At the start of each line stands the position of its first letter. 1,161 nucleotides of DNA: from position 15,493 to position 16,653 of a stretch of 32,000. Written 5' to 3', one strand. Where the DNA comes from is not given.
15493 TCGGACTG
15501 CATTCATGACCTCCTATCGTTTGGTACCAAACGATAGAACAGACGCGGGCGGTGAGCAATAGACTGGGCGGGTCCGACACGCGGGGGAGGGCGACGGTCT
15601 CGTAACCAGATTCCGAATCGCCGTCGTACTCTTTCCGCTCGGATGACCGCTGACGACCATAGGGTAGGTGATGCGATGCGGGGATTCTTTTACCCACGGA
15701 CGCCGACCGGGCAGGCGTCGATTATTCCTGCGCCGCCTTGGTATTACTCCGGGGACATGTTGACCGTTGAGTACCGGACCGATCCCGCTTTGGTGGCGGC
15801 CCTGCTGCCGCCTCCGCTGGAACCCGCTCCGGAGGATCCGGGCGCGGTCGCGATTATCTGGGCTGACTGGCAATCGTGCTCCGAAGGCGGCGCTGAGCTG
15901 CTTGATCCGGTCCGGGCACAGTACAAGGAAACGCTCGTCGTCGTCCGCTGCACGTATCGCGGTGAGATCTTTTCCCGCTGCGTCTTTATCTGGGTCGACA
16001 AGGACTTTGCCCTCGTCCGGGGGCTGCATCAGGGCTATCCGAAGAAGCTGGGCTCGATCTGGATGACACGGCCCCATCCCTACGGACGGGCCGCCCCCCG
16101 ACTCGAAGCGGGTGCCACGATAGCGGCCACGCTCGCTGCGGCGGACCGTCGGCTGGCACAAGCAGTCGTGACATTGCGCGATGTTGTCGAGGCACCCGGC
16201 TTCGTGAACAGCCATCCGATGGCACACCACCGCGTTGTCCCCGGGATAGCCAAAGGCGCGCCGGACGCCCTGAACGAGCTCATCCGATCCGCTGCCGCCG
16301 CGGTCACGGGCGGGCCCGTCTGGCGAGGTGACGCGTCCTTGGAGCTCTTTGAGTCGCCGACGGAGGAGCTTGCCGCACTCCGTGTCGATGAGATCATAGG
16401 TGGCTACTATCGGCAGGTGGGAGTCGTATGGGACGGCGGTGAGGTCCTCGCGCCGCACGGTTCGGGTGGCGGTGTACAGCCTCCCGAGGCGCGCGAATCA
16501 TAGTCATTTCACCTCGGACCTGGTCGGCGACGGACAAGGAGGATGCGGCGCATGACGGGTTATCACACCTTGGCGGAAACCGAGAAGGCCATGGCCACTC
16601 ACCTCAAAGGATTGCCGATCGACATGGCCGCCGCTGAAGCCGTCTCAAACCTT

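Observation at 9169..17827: Three related operator-like palindromes overlapping -10 elements define a putative island-wide regulon (candidate MarR sites)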

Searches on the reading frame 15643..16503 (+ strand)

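Call 5: search_protein_families(library=pfam, proteins=[window:15643-16503:+])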
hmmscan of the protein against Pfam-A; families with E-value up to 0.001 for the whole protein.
window:15643-16503:+ (286 aa): 1 family
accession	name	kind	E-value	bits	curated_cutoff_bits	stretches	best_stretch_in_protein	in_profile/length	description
PF06314.16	ADC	-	4.6e-63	213.3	29.8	1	17-270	2-235/238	Acetoacetate decarboxylase (ADC)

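Call 10: search_protein_families(library=ncbifam, proteins=[window:15643-16503:+], max_evalue=0.00001)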
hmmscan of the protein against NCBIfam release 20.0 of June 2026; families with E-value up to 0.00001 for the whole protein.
window:15643-16503:+ (286 aa): 2 families
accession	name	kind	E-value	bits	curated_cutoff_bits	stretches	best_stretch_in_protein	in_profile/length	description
TIGR04460.1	endura_MppR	equivalog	1.8e-60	204.7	380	1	14-255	3-243/257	enduracididine biosynthesis enzyme MppR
NF002614.0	PRK02265.1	subfamily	9.5e-09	35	150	1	21-268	14-239/246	acetoacetate decarboxylase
